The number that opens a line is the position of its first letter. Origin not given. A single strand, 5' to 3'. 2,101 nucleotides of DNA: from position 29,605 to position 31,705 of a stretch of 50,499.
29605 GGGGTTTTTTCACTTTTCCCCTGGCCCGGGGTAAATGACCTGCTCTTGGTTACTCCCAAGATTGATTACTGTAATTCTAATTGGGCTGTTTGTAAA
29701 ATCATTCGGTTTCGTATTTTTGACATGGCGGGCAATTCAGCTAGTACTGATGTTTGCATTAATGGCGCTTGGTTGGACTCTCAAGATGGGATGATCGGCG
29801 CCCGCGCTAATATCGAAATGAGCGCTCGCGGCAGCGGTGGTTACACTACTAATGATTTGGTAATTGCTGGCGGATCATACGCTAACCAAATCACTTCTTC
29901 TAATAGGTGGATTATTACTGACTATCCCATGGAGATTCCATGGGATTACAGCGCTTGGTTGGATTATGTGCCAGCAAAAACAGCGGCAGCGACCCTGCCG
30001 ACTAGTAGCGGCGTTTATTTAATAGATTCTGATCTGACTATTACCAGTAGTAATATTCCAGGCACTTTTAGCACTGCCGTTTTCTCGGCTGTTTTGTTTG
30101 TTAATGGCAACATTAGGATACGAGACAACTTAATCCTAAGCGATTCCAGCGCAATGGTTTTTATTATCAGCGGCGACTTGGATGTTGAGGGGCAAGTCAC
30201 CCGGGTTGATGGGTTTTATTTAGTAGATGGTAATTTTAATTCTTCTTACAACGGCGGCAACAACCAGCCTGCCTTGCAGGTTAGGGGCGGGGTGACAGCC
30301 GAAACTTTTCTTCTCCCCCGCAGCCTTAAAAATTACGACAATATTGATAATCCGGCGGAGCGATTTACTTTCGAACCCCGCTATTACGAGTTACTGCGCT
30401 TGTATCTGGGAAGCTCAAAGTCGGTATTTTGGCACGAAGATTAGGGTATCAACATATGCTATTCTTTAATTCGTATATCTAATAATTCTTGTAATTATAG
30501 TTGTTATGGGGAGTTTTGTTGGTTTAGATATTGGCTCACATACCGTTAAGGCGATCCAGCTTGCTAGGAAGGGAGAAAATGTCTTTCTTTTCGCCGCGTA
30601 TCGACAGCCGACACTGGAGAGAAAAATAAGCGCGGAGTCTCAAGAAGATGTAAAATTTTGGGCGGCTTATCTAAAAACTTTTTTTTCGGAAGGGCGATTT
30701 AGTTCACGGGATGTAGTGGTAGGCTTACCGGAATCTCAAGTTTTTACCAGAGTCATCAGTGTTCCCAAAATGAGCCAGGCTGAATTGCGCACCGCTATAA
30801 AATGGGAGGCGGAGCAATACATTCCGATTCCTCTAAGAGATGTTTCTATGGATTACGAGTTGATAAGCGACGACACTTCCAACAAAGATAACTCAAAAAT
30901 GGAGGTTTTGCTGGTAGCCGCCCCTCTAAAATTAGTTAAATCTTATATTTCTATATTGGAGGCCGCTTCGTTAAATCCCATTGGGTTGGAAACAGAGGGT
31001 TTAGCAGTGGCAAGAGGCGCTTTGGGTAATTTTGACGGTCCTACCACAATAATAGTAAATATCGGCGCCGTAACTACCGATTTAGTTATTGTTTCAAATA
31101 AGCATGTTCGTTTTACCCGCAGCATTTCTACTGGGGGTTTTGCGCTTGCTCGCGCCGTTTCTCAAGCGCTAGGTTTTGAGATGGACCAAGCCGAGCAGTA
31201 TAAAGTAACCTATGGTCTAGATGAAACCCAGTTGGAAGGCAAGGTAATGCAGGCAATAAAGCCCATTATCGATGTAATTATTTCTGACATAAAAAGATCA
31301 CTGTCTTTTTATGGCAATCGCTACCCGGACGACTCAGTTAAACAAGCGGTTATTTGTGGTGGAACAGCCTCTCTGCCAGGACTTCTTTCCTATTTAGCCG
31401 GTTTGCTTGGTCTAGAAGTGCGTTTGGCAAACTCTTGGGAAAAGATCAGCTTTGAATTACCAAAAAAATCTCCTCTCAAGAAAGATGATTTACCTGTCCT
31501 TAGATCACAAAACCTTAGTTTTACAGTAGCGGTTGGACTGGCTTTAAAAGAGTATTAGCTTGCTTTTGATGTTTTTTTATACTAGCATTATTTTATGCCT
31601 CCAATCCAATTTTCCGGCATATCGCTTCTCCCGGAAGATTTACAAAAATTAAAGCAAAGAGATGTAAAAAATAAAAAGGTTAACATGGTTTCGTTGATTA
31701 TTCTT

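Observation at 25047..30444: Two tandem giant secreted proteins in the pilus operon share a private C-terminal module (candidate novel pilus tip/adhesin pair)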

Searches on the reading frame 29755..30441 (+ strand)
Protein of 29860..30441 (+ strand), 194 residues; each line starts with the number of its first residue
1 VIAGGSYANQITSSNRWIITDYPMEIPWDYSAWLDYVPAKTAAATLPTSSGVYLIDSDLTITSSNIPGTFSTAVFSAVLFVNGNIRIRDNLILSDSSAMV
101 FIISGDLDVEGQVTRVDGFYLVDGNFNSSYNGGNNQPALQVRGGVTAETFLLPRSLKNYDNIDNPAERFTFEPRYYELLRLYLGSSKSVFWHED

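Call 5: search_protein_families(library=pfam, proteins=[window:29860-30441:+], max_evalue=10)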
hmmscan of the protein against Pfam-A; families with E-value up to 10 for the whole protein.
window:29860-30441:+ (194 aa): 2 families
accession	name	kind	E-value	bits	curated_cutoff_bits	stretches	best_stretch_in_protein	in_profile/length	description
PF23981.1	DUF7305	-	0.00073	19.9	27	1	43-113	41-109/185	Domain of unknown function (DUF7305)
PF20622.4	Big_15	-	0.092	13.1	27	1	60-84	9-34/82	Bacterial Ig domain (Big_16)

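Call 6: search_protein_families(library=ncbifam, proteins=[window:29860-30441:+], max_evalue=10)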
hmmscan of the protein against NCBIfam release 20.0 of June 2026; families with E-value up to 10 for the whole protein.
window:29860-30441:+ (194 aa): 0 families

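Call 35: predict_structure(alignment_id=A3)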
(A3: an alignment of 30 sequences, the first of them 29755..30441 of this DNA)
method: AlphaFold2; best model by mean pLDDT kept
length: 229 residues; sequences in the alignment: 30
mean_pLDDT: 70.9   pTM: 0.71
mean pLDDT of the five models: 70.9, 70.5, 70.1, 68.9, 68.7
residues with pLDDT >= 90: 65; 70-90: 61; 50-70: 44; < 50: 59
segments of 3 or more residues with pLDDT < 50: 1-6, 21-62, 222-229
pLDDT, mean of each block of 10 residues (from residue 1): 44 54 39 43 44 39 63 60 86 89 68 93 93 92 95 93 81 90 87 71 87 74 44
secondary structure, 60 per line:
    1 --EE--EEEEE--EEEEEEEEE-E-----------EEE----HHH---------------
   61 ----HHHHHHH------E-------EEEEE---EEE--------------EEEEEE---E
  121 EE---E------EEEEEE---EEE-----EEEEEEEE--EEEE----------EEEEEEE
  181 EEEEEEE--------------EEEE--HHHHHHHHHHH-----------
elements in order: E7-11 E14-22 E36-38 H65-71 E86-90 E94-96 E111-116 E120-122 E133-138 E142-144 E150-157 E160-163 E174-187 E202-205 H208-218

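Call 39: fold_search(model_id=the predicted structure, library=pdb)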
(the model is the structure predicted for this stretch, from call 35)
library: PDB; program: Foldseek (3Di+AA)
matches with E <= 10: 56; with E <= 0.001: 0
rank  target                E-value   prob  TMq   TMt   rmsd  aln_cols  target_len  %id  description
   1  6qvi_B                1.1e-01  0.95  0.29  0.14   7.6       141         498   17  Crystal structure of competence-associated pilin ComZ from Thermus thermophilus (released 2019-05-29)
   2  3vn3_A                2.4e-01  0.16  0.25  0.26  11.7       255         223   12  Fungal antifreeze protein exerts hyperactivity by constructing an inequable beta-helix (released 2012-06-06)
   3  5b5h                  3.2e-01  0.47  0.35  0.36  10.5       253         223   13  Hydrophobic ice-binding site confer hyperactivity on antifreeze protein from a snow mold fungus (released 2016-09-28)
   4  7dc5_A                4.0e-01  0.38  0.35  0.36  11.5       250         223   12  Crystal structure of fungal antifreeze protein with intermediate activity (released 2021-10-27)
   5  6qvi_C                4.2e-01  0.69  0.30  0.14   7.7       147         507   18  Crystal structure of competence-associated pilin ComZ from Thermus thermophilus (released 2019-05-29)
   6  5uyt_A                4.2e-01  0.15  0.26  0.16  13.5       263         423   11  Crystal structure of ice binding protein from an Antarctic bacterium Flavobacteriaceae (released 2017-10-25)
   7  4nu3_A                4.8e-01  0.12  0.26  0.26  11.6       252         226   14  Crystal structure of mFfIBP, a capping head region swapped mutant of ice-binding protein (released 2014-04-16)
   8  3uyv_A                5.6e-01  0.09  0.23  0.23  13.0       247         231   12  Crystal structure of a glycosylated ice-binding protein (LeIBP) from Arctic yeast (released 2012-02-29)
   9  4nu3_B                6.2e-01  0.18  0.29  0.30  11.5       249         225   13  Crystal structure of mFfIBP, a capping head region swapped mutant of ice-binding protein (released 2014-04-16)
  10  6eio                  7.3e-01  0.33  0.37  0.38  10.4       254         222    9  Crystal structure of an ice binding protein from an Antarctic Biological Consortium (released 2018-03-28)
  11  4nuh                  7.6e-01  0.09  0.24  0.25  11.3       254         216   11  Crystal structure of mLeIBP, a capping head region swapped mutant of ice-binding protein (released 2014-04-16)
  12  9lhr_B                1.2e+00  0.10  0.26  0.26  12.2       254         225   11  Crystal structure of Ice binding protein from Candidatus Cryosericum odellii SMC5 (released 2025-09-03)
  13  7ehk                  1.2e+00  0.08  0.25  0.26  10.9       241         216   13  Crystal structure of C107S mutant of FfIBP (released 2022-03-02)
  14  7ddb_A                1.4e+00  0.11  0.29  0.30  12.4       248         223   13  Crystal structure of fungal antifreeze protein with intermediate activity (released 2021-11-03)
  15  9lhs                  1.5e+00  0.16  0.36  0.36  10.5       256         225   12  Crystal structure of an ice-binding protein from Candidatus Cryosericum odellii (released 2025-09-03)
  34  4wa0                  4.1e+00  0.02  0.14  0.10  12.5       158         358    8  The structure of a possible adhesin C-terminal domain from Caldicellulosiruptor kronotskyensis (released 2015-03-04)
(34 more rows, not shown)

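Call 40: fold_search(model_id=the predicted structure, library=viral)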
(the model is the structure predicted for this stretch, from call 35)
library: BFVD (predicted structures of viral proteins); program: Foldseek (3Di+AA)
matches with E <= 10: 184; with E <= 0.001: 0
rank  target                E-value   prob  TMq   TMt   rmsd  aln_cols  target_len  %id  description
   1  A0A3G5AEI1            7.2e-02  0.35  0.29  0.14  11.3       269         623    9  DUF3494 domain-containing protein [Hyperionvirus sp.]
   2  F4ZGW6                8.4e-02  0.07  0.13  0.08  20.8       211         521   10  (no name in the UniProt tables at hand)
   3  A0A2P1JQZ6            3.5e-01  0.04  0.10  0.10  20.7       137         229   10  Minor tail protein [Mycobacterium phage UncleRicky]
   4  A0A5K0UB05            3.6e-01  0.08  0.19  0.09  19.7       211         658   16  Uncharacterized protein [Yasminevirus sp. GU-2018]
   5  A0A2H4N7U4            4.5e-01  0.02  0.09  0.07  13.6       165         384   13  (no name in the UniProt tables at hand)
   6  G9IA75                5.2e-01  0.14  0.22  0.13   8.9       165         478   12  (no name in the UniProt tables at hand)
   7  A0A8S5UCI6            6.4e-01  0.05  0.13  0.17  15.4       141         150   13  Uncharacterized protein [Siphoviridae sp. ctgN495]
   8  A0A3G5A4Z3            6.7e-01  0.03  0.13  0.08  14.7       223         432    8  Uncharacterized protein [Harvfovirus sp.]
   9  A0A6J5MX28            7.4e-01  0.06  0.16  0.20  15.2       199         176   13  Uncharacterized protein [uncultured Caudovirales phage]
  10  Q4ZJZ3                8.6e-01  0.10  0.22  0.17  11.1       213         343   13  Protease inhibitor Egf1.5a [Microplitis demolitor bracovirus (isolate Webb)]
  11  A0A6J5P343            9.1e-01  0.04  0.14  0.14  22.3       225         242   14  Uncharacterized protein [uncultured Caudovirales phage]
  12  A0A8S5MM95            9.6e-01  0.04  0.16  0.21  22.3       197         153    9  Uncharacterized protein [Podoviridae sp. ctlpi2]
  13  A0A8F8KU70            1.0e+00  0.06  0.18  0.20   9.6       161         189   10  Uncharacterized protein [Clandestinovirus]
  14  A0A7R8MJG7            1.1e+00  0.01  0.09  0.04  15.8       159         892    9  Virion structural protein [Klebsiella phage vB_KvM-Eowyn]
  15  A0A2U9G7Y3            1.2e+00  0.09  0.18  0.22  14.3       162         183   14  Wsv405 [White spot syndrome virus]
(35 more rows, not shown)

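Call 53: search_solved_structures(query=A3, max_evalue=10)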
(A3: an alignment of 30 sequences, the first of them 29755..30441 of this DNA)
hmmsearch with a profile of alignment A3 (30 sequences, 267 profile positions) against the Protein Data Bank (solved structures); distinct sequences matched with E-value up to 10: 0.

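Call 54: find_homologous_proteins(query=A3, max_evalue=0.00001)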
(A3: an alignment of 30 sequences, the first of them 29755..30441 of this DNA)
Query A3 (30 sequences) (229 aa, profile of the alignment): 44 proteins with E <= 0.00001 among 7084 candidates.
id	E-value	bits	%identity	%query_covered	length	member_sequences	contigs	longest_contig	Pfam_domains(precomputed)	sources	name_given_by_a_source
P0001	3.1e-102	360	26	66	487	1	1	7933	PF23981.2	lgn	-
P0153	5.8e-102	359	28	58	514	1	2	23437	-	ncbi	-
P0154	3.2e-101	357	21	41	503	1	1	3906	PF23981.2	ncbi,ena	-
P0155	1.0e-100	355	27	43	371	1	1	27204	-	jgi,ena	-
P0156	1.6e-99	351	24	98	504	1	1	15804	PF23981.2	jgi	-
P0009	1.1e-98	348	26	51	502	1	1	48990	-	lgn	-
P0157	4.2e-98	346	32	44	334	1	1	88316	PF23981.2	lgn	-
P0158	1.3e-95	338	24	90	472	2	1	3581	-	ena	-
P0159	9.0e-91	322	24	51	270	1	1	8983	-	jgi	-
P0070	3.1e-89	317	28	51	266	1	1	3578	-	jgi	jgi:hypothetical protein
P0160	3.1e-89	317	23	51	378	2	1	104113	PF23981.2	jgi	-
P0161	1.4e-87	312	26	77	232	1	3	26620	-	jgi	jgi:hypothetical protein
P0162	9.4e-85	303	26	42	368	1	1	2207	-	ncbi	-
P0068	1.7e-84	302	24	67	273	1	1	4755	PF23981.2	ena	-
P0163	2.5e-83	298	28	52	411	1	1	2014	-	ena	-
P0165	1.5e-68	250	24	52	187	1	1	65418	-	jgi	jgi:hypothetical protein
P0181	7.5e-39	152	24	89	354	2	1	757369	-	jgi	jgi:hypothetical protein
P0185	2.2e-37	147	36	43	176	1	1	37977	-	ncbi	-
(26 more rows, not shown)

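Call 63: find_encoding_contigs(protein=P0181, flank=10000, max_places=1)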
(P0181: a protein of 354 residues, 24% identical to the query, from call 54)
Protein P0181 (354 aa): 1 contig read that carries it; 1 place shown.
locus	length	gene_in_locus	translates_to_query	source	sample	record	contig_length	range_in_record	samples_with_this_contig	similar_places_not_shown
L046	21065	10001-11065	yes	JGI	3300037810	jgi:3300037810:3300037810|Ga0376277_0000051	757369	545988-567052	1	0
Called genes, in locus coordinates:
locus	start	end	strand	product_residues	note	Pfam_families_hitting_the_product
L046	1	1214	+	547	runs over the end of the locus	PF01209:Ubie_methyltran (faint), PF13489:Methyltransf_23, PF13649:Methyltransf_25, PF13847:Methyltransf_31, PF08241:Methyltransf_11, PF08242:Methyltransf_12, PF02585:PIG-L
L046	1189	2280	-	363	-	PF13439:Glyco_transf_4 (weak), PF00534:Glycos_transf_1, PF13692:Glyco_trans_1_4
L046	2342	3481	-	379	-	PF13439:Glyco_transf_4 (weak), PF20706:GT4-conflict, PF00534:Glycos_transf_1, PF13692:Glyco_trans_1_4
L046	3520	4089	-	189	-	-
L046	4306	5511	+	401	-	-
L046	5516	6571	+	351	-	-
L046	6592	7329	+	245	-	-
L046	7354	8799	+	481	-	-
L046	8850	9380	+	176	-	-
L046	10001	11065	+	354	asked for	-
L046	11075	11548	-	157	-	-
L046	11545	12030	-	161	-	-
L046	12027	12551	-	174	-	-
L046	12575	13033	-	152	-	PF07963:N_methyl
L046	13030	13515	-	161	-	PF07963:N_methyl (weak)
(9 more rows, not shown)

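Call 64: find_encoding_contigs(protein=P0160, flank=10000, max_places=1)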
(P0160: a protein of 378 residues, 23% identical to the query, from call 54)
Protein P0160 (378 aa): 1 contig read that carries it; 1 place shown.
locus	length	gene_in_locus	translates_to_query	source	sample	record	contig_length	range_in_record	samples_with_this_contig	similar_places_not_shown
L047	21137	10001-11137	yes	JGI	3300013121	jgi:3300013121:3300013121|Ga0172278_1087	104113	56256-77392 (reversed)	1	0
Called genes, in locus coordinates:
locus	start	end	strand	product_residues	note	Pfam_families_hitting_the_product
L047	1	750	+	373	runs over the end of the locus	PF13439:Glyco_transf_4 (weak), PF13579:Glyco_trans_4_4 (weak), PF20706:GT4-conflict, PF00534:Glycos_transf_1, PF13692:Glyco_trans_1_4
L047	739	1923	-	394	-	PF13439:Glyco_transf_4, PF20706:GT4-conflict (weak), PF00534:Glycos_transf_1, PF13692:Glyco_trans_1_4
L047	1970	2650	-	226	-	-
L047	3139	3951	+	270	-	PF01531:Glyco_transf_11 (faint)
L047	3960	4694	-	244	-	PF00005:ABC_tran, PF13304:AAA_21 (faint)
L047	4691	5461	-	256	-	PF01061:ABC2_membrane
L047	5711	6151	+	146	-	PF02397:Bac_transf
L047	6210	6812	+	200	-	-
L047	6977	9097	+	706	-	-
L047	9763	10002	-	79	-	-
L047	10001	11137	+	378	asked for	PF23981:DUF7305 (weak)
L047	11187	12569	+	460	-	PF26299:MurL_N, PF26298:MurL_epimerase_C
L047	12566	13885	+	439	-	PF21799:MurD-like_N (faint), PF08245:Mur_ligase_M, PF02875:Mur_ligase_C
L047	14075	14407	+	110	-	PF00825:Ribonuclease_P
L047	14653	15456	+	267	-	PF02096:60KD_IMP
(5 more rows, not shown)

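Call 65: find_encoding_contigs(protein=P0157, flank=10000, max_places=1)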
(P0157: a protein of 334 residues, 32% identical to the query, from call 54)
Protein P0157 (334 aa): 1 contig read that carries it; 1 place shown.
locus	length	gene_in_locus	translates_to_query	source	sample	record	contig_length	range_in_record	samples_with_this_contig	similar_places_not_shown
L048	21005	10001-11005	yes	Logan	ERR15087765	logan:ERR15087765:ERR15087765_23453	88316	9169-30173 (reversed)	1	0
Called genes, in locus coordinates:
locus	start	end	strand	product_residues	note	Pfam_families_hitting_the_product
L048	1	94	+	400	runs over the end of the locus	PF00282:Pyridoxal_deC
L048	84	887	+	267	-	PF01564:Spermine_synth (weak)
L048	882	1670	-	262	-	PF13476:AAA_23 (faint), PF00005:ABC_tran, PF13304:AAA_21 (weak)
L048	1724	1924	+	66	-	-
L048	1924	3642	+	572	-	PF02543:Carbam_trans_N, PF00814:TsaD (faint), PF16861:Carbam_trans_C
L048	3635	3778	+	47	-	PF19451:DUF5989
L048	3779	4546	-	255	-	PF01061:ABC2_membrane, PF12698:ABC2_membrane_3 (weak)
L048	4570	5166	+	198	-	PF02397:Bac_transf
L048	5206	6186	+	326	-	-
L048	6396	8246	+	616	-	-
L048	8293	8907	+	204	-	-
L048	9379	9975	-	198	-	-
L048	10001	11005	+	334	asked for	PF23981:DUF7305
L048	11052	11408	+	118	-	PF05635:23S_rRNA_IVP, PF22296:bAvd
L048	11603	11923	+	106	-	PF00825:Ribonuclease_P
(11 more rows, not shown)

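Call 66: find_encoding_contigs(protein=P0165, flank=10000, max_places=1)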
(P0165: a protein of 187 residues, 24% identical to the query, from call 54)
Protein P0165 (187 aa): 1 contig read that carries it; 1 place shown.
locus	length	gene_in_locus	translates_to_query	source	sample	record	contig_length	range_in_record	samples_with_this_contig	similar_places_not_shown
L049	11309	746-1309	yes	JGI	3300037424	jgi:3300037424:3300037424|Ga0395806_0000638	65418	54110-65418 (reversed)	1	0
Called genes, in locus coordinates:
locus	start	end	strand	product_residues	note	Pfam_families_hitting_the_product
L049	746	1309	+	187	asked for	-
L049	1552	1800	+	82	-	PF00825:Ribonuclease_P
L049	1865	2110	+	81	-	PF01809:YidD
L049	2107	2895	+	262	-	PF02096:60KD_IMP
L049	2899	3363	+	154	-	PF13083:KH_KhpA-B, PF01424:R3H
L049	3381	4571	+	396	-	PF04932:Wzy_C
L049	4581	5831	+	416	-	PF01943:Polysacc_synt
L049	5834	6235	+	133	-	PF00075:RNase_H, PF13456:RVT_3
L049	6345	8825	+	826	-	PF13196:DUF4012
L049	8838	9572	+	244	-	PF01386:Ribosomal_L25p, PF14693:Ribosomal_TL5_C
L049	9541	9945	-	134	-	-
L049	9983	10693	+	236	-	PF00730:HhH-GPD, PF00633:HHH (weak)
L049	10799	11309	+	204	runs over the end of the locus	PF13624:SurA_N_3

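Call 67: find_encoding_contigs(protein=P0185, flank=10000, max_places=1)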
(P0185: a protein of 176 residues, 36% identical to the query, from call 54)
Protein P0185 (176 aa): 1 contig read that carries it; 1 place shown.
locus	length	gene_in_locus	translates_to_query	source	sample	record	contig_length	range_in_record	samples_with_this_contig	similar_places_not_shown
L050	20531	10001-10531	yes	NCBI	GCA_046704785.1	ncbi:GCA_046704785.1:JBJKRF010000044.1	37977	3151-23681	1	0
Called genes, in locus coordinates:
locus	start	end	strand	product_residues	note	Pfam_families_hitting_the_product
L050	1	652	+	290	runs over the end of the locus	PF13814:Replic_Relax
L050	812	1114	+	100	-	PF11171:DUF2958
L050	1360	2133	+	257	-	PF00142:Fer4_NifH, PF01656:CbiA, PF02374:ArsA_ATPase, PF06564:CBP_BcsQ (faint), PF09140:MipZ (weak), PF10609:ParA (weak), PF13614:AAA_31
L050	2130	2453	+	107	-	-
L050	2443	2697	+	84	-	-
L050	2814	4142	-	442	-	PF03781:FGE-sulfatase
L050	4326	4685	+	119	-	-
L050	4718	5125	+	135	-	-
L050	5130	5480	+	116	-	PF11171:DUF2958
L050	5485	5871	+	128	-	-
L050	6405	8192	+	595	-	-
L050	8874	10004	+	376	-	-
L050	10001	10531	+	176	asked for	-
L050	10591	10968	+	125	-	-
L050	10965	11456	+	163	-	-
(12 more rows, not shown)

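Call 70: search_protein_families(library=ncbifam, proteins=[P0181], max_evalue=1)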
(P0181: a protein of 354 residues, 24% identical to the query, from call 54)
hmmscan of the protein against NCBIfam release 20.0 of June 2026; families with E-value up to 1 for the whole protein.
P0181 (354 aa): 0 families

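Call 89: search_protein_families(library=pfam, proteins=[P0157, P0154, P0156], max_evalue=0.01)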
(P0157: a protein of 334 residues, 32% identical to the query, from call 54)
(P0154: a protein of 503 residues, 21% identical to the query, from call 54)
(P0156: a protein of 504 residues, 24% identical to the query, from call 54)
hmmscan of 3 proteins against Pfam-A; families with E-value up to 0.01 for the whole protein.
P0157 (334 aa): 2 families
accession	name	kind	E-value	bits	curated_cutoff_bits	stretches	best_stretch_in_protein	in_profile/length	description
PF23981.1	DUF7305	-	7e-09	36.3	27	1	176-267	43-134/185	Domain of unknown function (DUF7305)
PF10833.13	DUF2572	-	0.0016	18.5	23.8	1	190-249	142-197/219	Protein of unknown function (DUF2572)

P0154 (503 aa): 1 family
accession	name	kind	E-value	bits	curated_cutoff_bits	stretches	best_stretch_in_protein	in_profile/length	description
PF23981.1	DUF7305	-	1.1e-05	25.9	27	1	347-412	49-116/185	Domain of unknown function (DUF7305)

P0156 (504 aa): 2 families
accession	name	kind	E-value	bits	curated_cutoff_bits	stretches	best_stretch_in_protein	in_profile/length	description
PF23981.1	DUF7305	-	1.3e-05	25.6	27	1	354-418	50-116/185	Domain of unknown function (DUF7305)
PF05887.16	Trypan_PARP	-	0.00058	20.3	100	1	67-127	39-99/134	Procyclic acidic repetitive protein (PARP)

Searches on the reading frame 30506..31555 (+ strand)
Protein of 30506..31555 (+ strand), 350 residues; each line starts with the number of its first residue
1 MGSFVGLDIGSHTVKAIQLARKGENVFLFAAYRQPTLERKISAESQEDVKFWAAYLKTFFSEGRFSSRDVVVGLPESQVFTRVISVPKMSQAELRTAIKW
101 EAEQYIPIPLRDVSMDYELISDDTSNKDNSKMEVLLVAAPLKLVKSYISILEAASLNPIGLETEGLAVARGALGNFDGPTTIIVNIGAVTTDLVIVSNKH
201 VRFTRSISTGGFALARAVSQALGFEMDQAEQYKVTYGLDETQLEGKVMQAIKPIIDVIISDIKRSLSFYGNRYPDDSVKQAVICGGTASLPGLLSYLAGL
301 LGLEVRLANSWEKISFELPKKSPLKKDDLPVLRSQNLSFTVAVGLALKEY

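Call 11: search_protein_families(library=pfam, proteins=[window:30506-31555:+], max_evalue=0.001)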
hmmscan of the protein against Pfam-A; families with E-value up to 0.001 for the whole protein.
window:30506-31555:+ (350 aa): 3 families
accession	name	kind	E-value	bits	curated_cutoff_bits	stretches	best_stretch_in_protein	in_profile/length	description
PF11104.14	PilM_2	-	8.5e-50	170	27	1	6-349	1-339/340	Type IV pilus assembly protein PilM;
PF14450.12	FtsA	-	6.2e-13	49.7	31.8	1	183-311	2-113/127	Cell division protein FtsA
PF06723.19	MreB_Mbl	-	2.1e-08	33.8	27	0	156-219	121-185/327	MreB/Mbl protein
